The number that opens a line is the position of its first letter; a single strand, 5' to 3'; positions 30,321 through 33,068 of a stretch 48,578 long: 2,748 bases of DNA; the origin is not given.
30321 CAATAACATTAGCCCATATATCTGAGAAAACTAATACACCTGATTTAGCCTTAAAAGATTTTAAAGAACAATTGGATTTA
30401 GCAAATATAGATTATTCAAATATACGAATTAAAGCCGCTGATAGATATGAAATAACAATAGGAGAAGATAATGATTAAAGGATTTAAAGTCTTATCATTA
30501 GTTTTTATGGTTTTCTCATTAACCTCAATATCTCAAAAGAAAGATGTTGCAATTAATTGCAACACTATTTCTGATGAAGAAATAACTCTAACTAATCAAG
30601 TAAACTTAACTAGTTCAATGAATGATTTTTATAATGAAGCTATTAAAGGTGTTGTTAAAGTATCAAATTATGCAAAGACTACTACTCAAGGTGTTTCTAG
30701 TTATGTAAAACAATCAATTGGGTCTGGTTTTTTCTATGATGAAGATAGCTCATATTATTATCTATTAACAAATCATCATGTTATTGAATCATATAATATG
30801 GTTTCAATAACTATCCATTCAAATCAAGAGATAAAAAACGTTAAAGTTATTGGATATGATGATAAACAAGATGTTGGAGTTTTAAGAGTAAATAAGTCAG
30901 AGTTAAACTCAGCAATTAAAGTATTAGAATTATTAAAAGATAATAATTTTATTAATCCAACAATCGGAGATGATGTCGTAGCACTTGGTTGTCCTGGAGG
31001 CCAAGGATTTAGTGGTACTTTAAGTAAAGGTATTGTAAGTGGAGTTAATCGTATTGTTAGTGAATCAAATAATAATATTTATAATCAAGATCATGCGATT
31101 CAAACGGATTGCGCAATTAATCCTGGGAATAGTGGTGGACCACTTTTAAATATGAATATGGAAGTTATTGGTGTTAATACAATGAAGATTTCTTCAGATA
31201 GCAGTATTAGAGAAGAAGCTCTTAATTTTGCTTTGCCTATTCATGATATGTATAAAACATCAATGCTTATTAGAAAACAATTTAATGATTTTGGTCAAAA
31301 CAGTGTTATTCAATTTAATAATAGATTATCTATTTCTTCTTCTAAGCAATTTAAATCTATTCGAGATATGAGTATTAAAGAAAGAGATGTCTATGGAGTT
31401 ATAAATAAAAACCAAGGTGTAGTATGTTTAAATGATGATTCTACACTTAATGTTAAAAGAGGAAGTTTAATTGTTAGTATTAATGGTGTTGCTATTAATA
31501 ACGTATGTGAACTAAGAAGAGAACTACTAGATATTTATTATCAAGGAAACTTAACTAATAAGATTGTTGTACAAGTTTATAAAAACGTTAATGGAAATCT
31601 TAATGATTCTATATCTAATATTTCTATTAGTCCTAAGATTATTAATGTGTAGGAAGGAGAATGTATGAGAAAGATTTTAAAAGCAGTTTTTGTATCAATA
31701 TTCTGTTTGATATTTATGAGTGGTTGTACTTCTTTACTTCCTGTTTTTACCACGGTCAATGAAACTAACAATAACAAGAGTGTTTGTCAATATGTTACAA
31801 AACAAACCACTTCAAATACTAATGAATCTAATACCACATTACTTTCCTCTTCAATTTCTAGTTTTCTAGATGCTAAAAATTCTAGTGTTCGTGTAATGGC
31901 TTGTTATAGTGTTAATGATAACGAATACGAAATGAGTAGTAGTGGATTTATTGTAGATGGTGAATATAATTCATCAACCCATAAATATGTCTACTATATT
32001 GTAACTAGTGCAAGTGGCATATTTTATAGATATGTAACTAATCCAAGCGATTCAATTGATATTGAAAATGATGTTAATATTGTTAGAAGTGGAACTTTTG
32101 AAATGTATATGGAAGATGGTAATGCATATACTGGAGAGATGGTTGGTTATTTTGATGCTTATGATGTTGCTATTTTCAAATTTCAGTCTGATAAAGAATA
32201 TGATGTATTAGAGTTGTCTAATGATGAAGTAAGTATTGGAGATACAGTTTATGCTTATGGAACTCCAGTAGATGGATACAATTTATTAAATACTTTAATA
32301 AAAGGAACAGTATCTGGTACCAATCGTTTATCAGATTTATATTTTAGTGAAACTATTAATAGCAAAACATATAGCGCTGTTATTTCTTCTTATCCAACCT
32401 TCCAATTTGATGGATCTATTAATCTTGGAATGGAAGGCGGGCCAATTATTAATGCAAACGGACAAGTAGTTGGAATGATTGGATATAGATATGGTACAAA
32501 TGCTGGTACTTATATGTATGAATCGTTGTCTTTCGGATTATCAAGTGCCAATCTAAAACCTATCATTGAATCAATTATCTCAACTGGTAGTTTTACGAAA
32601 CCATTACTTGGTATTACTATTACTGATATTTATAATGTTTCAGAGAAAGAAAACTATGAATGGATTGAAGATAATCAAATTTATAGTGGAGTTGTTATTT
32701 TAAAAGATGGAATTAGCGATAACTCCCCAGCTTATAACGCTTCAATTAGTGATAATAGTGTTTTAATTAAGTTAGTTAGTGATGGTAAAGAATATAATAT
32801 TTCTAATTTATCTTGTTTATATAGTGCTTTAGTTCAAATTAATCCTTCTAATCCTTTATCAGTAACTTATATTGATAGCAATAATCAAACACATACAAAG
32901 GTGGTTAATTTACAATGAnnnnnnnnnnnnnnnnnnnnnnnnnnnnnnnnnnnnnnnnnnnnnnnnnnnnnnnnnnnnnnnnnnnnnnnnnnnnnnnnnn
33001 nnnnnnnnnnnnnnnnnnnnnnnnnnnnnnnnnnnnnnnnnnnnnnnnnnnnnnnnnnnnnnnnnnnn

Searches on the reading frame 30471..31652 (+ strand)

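Call 63: search_protein_families(library=pfam, proteins=[window:30471-31652:+], max_evalue=0.000001)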
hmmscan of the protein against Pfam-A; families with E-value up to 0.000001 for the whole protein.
window:30471-31652:+ (393 aa): 2 families
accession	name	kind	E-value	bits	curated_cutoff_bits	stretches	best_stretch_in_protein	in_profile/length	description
PF13365.12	Trypsin_2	-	1.9e-26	93.9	27.6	1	84-235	1-144/144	Trypsin-like peptidase domain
PF00089.32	Trypsin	-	3.8e-21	76.4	20.6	1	83-244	26-202/220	Trypsin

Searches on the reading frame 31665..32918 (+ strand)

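Call 63: search_protein_families(library=pfam, proteins=[window:31665-32918:+], max_evalue=0.000001)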
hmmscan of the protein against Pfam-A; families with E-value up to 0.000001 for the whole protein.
window:31665-32918:+ (417 aa): 1 family
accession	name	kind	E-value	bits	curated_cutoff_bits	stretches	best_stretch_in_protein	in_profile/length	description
PF13365.12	Trypsin_2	-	8.5e-18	65.9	27.6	1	93-271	2-144/144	Trypsin-like peptidase domain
